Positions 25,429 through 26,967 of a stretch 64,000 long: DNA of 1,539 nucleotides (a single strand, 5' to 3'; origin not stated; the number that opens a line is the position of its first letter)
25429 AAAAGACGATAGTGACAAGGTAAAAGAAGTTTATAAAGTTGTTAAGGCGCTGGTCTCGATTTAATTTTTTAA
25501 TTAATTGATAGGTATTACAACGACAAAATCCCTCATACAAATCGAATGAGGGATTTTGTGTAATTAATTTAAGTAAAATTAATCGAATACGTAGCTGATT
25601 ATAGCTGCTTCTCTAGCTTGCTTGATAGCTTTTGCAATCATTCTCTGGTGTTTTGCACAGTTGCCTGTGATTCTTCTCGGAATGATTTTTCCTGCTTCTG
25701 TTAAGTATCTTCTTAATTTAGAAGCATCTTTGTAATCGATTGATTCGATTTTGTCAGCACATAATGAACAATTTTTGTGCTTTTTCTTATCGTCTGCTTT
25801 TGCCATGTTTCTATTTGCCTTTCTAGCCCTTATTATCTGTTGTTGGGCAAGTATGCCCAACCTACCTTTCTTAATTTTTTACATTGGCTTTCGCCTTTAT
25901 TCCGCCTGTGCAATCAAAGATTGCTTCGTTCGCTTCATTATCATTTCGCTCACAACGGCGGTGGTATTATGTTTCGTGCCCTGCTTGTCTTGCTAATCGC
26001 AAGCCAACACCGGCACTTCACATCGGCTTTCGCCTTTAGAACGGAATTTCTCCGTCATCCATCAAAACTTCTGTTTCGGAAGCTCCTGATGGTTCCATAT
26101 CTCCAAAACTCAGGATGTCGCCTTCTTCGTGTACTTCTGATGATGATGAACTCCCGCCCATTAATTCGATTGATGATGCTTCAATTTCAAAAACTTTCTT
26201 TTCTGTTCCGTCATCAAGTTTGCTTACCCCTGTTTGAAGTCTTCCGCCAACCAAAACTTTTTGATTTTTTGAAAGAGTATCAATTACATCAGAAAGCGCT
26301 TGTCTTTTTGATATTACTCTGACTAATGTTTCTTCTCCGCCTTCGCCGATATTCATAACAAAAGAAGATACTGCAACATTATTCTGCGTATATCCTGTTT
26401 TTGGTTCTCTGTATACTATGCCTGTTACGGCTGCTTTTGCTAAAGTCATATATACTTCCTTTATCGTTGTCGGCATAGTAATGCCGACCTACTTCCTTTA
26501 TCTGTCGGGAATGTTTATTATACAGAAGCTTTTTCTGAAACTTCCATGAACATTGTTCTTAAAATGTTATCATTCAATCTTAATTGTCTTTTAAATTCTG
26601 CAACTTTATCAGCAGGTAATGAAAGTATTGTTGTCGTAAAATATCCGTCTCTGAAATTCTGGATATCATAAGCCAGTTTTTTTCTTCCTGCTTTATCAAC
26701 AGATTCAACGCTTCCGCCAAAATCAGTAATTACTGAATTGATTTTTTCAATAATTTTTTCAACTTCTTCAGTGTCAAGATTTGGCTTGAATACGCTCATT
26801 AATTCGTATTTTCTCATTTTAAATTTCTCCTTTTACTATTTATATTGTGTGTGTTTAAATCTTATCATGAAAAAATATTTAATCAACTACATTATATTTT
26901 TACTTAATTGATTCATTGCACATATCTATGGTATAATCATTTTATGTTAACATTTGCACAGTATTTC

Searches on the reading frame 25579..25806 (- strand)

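Call 15: search_protein_families(library=pfam, proteins=[window:25579-25806:-])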
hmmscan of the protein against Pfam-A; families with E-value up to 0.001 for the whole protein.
window:25579-25806:- (75 aa): 1 family
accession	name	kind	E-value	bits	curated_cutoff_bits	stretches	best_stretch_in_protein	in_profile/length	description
PF01084.26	Ribosomal_S18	-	2.2e-25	89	21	1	19-69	1-51/52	Ribosomal protein S18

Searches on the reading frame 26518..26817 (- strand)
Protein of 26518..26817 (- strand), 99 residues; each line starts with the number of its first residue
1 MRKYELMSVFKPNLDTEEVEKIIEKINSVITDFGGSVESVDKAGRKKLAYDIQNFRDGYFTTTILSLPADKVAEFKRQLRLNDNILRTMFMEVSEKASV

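Call 15: search_protein_families(library=pfam, proteins=[window:26518-26817:-])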
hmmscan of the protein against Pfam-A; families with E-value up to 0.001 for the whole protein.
window:26518-26817:- (99 aa): 1 family
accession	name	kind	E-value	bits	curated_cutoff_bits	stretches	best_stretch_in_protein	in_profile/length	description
PF01250.22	Ribosomal_S6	-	1.9e-26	92.5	27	1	3-91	1-89/90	Ribosomal protein S6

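Call 62: find_related_loci(query=window:26518-26817:-, collection=genome_contigs, flank=1800)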
Query window:26518-26817:- (99 aa) in genome_contigs; peptide patterns used: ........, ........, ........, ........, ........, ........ (x = any residue, [..] = any of these).
599 stretches matched a pattern (row limit reached: there are more); 153 encode a relative of the query (tblastn E <= 1e-3); the best 80 are kept; 80 distinct loci.
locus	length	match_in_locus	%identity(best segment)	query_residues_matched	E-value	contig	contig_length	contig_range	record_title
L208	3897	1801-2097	99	1-99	8e-63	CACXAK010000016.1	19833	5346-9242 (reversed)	uncultured bacterium isolate RUG11085 genome assembly, contig: RUG11085_asm_16, whole genome shotgun sequence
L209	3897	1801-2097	95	1-99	6e-61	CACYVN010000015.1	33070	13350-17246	uncultured bacterium isolate RUG12313 genome assembly, contig: RUG12313_asm_15, whole genome shotgun sequence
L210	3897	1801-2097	96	1-99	4e-61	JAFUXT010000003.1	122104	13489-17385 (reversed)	Bacterium isolate RGIG4922 Roe_deer_Rumen-3__c210, whole genome shotgun sequence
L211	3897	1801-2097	89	1-99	1e-58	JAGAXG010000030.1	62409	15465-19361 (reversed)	Bacterium isolate RGIG8857 Water_deer_Omasum-2__c209192, whole genome shotgun sequence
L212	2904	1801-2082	94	1-94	2e-57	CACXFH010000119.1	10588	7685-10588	uncultured bacterium isolate RUG11206 genome assembly, contig: RUG11206_asm_119, whole genome shotgun sequence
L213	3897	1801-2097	86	1-99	4e-57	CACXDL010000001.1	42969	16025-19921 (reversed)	uncultured bacterium isolate RUG11158 genome assembly, contig: RUG11158_asm_1, whole genome shotgun sequence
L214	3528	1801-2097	86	1-99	1e-56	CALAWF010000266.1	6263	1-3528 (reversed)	MAG TPA_asm: uncultured bacterium isolate SRR1747056_bin.5_CONCOCT_v1.1_MAG genome assembly, contig: ERZ808288.2765, who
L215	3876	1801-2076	96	1-92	5e-57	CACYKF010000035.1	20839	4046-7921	uncultured bacterium isolate RUG12020 genome assembly, contig: RUG12020_asm_35, whole genome shotgun sequence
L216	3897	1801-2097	86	1-99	1e-56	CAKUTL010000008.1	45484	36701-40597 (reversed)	MAG: uncultured Candidatus Melainabacteria bacterium isolate REFINED_METABAT215_TOP10_CONTIGS_1500_ASSEMBLY_K77_MERGED__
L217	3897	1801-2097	85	1-99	2e-56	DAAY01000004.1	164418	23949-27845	MAG TPA_asm: Candidatus Gastranaerophilales bacterium HUM_1 contig_89, whole genome shotgun sequence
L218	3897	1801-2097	86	1-99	1e-56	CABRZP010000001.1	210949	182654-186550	MAG TPA_asm: uncultured bacterium isolate MGYG-HGUT-02077 genome assembly, contig: GUT_GENOME126180_1, whole genome shot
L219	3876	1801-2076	95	1-92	2e-56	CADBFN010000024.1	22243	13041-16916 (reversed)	uncultured bacterium isolate RUG13924 genome assembly, contig: RUG13924_asm_24, whole genome shotgun sequence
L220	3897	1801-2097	82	1-99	3e-55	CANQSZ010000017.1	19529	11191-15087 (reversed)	MAG: Candidatus Gastranaerophilales bacterium isolate Lapin-026__bin105 genome assembly, contig: Lapin-026__NODE_3272_le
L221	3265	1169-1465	83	1-99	3e-55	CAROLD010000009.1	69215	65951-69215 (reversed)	MAG TPA_asm: uncultured bacterium isolate MGBC114377 genome assembly, contig: MGBC114377.9, whole genome shotgun sequenc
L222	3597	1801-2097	83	1-99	9e-55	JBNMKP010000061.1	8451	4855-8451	MAG: bacterium isolate CM_BacZag150.40 k141_663992_length_8451_cov_16.0000, whole genome shotgun sequence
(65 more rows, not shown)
